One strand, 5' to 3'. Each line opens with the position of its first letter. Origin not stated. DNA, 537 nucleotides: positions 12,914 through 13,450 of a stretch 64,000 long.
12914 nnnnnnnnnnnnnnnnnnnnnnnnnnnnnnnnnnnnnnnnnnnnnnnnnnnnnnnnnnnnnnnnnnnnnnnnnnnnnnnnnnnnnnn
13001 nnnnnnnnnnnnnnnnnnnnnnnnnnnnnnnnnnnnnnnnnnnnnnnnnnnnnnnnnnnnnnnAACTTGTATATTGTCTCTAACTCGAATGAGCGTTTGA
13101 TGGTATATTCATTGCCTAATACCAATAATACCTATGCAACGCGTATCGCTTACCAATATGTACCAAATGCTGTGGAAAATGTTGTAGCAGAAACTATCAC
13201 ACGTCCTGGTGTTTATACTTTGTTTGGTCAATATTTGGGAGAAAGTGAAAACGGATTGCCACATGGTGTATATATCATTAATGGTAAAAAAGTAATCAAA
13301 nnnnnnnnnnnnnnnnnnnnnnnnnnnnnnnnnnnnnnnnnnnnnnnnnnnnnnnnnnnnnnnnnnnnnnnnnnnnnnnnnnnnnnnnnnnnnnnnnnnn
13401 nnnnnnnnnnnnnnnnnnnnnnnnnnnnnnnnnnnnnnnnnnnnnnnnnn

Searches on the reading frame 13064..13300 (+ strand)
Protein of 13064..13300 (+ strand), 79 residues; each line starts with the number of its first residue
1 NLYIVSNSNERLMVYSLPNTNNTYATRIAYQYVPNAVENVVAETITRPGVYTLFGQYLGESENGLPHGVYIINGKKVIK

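Call 76: search_protein_families(library=pfam, proteins=[window:13064-13300:+], max_evalue=10)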
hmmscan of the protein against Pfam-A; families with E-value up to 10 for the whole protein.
seq(79 aa): 1 family
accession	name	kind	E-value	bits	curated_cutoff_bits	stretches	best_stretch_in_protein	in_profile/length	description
PF21060.3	Reovirus_L2_6th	-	0.0068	17.2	27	1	14-73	38-96/98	Reovirus core-spike protein lambda-2 (L2), 6th domain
